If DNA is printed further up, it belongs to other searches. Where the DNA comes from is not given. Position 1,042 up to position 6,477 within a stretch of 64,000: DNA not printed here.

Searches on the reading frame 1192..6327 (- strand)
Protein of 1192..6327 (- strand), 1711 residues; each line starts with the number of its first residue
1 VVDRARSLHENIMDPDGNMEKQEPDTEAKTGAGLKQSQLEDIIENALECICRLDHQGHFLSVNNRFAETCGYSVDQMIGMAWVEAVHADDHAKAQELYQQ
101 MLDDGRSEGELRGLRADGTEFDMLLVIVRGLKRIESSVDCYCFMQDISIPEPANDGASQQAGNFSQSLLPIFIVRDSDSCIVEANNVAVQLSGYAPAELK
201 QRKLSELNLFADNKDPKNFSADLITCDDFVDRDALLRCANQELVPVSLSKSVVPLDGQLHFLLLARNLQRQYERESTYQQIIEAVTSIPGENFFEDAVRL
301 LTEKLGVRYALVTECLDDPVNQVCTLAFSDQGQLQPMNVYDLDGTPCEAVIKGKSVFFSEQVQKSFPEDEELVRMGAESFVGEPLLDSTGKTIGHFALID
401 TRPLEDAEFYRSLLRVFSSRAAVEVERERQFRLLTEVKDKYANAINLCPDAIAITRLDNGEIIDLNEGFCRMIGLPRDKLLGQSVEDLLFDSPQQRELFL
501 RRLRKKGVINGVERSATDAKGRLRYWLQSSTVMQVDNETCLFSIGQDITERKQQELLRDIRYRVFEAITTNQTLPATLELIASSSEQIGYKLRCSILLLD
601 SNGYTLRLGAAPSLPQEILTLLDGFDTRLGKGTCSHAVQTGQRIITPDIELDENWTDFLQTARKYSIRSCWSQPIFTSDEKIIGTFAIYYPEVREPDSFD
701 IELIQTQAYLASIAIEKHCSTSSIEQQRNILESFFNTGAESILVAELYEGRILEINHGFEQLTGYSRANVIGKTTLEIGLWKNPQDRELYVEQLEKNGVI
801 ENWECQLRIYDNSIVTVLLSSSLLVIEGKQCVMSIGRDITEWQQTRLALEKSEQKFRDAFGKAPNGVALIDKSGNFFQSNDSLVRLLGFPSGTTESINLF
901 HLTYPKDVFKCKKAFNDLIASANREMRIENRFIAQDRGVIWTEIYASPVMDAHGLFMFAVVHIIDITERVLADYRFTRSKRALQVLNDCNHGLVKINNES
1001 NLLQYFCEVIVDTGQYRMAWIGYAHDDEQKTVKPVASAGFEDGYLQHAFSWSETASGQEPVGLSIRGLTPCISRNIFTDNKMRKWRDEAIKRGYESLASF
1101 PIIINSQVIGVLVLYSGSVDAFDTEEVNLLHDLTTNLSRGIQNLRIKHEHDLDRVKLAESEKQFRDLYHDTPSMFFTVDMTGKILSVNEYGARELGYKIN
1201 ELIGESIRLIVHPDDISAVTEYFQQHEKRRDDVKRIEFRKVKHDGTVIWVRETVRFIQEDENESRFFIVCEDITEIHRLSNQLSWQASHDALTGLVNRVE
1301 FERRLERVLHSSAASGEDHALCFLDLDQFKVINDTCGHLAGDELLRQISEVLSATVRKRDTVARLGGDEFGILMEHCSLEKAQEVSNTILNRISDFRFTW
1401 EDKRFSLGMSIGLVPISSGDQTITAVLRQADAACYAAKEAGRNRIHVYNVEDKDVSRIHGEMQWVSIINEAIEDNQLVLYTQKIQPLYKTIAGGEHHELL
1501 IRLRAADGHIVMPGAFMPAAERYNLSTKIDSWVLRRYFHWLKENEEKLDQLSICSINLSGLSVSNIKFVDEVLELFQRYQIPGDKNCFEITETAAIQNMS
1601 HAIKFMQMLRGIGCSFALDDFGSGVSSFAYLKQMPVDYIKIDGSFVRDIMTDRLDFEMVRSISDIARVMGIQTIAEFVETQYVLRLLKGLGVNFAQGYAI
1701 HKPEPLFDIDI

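Call 59: search_protein_families(library=pfam, proteins=[window:1192-6327:-], max_evalue=0.00001)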
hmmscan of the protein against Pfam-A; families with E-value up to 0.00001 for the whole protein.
window:1192-6327:- (1711 aa): 12 families
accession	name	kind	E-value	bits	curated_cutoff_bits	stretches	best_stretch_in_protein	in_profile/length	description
PF13426.13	PAS_9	-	1.6e-64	215.1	27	5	1173-1275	2-103/103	PAS domain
PF00563.25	EAL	-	4.3e-58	196.9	31.3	1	1468-1703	4-236/236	EAL domain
PF00989.32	PAS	-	6.5e-51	171.5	22.6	4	1163-1273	2-113/113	PAS fold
PF00990.26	GGDEF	-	2.9e-43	147.9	23.8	1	1287-1444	1-161/161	Diguanylate cyclase, GGDEF domain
PF13185.12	GAF_2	-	2.1e-37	128.8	28.6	2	572-716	2-136/136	GAF domain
PF08447.18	PAS_3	-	1.4e-35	121.8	25.6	2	1186-1266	3-84/89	PAS fold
PF13188.13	PAS_8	-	3.6e-33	112.8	21.8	1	440-499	2-61/65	PAS domain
PF08448.16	PAS_4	-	1.6e-32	112.4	23.1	1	48-108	6-66/110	PAS fold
PF01590.32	GAF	-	4.1e-29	102.2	22.4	2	593-715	21-133/133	GAF domain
PF14598.12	PAS_11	-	3.4e-16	59.6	25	1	1174-1271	4-100/109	PAS domain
PF13492.12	GAF_3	-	1.3e-07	32.6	27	0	1042-1143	29-129/129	GAF domain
PF24820.1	Diguanyl_cycl_sensor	-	9.7e-06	25.9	28.1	0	43-106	2-60/109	Diguanylate cyclase-like sensor domain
